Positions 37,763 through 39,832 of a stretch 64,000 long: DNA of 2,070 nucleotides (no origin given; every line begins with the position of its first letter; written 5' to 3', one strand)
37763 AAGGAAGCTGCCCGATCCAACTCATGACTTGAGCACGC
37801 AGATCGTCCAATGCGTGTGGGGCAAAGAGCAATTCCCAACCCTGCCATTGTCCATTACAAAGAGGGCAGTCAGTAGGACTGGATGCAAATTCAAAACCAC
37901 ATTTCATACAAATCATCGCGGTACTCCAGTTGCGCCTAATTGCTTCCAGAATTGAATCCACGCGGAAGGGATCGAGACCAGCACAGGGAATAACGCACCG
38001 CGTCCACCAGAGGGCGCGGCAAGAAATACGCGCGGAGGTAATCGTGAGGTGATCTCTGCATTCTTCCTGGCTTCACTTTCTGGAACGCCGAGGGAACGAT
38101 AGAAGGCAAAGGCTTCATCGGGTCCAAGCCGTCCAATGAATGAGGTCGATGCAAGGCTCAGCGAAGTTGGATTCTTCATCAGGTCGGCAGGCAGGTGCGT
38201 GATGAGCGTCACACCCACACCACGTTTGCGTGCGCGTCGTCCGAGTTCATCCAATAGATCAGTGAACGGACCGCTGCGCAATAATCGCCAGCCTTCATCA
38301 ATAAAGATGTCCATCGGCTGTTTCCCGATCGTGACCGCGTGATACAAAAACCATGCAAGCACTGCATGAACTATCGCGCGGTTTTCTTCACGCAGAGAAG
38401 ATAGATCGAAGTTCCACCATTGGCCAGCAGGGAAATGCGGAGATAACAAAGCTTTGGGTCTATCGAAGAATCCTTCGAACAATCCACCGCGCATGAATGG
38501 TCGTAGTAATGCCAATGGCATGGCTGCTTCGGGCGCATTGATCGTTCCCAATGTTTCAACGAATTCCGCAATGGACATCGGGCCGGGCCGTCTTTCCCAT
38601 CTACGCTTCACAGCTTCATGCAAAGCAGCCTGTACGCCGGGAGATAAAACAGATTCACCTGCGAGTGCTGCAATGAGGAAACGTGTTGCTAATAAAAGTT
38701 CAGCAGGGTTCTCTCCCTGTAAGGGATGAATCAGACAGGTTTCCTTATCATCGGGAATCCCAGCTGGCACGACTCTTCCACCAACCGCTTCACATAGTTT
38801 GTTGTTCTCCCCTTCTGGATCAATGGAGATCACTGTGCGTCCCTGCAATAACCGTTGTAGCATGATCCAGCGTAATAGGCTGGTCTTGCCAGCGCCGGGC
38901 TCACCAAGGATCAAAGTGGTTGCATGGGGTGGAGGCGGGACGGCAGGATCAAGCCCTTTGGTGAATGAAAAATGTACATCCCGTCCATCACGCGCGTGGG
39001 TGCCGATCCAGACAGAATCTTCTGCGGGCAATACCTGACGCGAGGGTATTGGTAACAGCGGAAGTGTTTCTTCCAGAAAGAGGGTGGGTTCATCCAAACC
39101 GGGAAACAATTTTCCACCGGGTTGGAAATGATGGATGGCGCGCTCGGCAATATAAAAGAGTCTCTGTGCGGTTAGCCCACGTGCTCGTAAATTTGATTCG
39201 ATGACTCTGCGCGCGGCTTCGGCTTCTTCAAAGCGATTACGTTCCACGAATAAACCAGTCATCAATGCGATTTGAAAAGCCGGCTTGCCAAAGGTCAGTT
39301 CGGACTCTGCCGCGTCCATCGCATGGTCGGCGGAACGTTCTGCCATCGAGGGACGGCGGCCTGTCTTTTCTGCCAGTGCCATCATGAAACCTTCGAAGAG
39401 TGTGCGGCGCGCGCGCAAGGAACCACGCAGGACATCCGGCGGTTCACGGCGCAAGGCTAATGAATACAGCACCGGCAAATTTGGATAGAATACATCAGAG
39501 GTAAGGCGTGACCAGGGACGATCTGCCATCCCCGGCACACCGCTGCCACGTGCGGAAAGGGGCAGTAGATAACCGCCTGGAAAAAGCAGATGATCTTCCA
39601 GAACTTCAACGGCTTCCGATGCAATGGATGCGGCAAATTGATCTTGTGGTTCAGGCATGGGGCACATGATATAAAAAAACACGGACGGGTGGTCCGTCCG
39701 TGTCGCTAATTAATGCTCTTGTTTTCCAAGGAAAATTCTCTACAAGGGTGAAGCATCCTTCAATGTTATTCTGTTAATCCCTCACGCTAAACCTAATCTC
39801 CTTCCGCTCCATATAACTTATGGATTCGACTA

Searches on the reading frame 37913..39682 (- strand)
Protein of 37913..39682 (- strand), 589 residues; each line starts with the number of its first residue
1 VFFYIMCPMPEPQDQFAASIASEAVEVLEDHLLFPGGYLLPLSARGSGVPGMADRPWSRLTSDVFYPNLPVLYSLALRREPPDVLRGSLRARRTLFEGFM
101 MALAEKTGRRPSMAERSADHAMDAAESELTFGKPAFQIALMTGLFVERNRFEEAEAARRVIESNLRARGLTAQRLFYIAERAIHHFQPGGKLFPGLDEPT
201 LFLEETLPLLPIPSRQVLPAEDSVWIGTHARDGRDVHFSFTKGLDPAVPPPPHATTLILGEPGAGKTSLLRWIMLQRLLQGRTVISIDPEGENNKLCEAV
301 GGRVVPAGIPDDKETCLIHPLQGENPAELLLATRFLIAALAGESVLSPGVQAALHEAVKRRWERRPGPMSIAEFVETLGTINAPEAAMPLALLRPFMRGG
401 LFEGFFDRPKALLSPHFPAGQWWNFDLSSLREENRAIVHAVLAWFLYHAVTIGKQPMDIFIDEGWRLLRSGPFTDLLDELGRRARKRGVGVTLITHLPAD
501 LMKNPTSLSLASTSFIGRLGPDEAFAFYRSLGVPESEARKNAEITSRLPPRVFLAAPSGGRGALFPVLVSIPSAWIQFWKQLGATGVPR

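Call 23: search_protein_families(library=ncbifam, proteins=[window:37913-39682:-])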
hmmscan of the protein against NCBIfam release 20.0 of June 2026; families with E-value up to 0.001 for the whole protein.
window:37913-39682:- (589 aa): 6 families
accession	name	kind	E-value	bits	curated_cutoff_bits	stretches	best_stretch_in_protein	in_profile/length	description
TIGR00929.1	VirB4_CagE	subfamily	3.4e-17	62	643.1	1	256-510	440-689/792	VirB4 family type IV secretion/conjugal transfer ATPase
TIGR02746.1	TraC-F-type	equivalog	2.8e-13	48.7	567.05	1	257-507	434-694/800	type IV secretion system protein TraC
NF010447.0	PRK13873.1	equivalog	6.1e-10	37.7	1020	1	256-504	444-686/815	conjugal transfer protein TrbE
NF045975.1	VirB4_plasma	equivalog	7.8e-10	37.1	590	1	256-322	518-581/894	Mbov_0397 family ICE element conjugal transfer ATPase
NF045971.1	conju_CD1110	equivalog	1.4e-09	36.9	325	1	255-305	417-468/752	VirB4-like conjugal transfer ATPase, CD1110 family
TIGR03743.1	SXT_TraD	subfamily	2.2e-05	23.1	366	1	255-294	177-216/636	conjugative transfer system coupling protein TraD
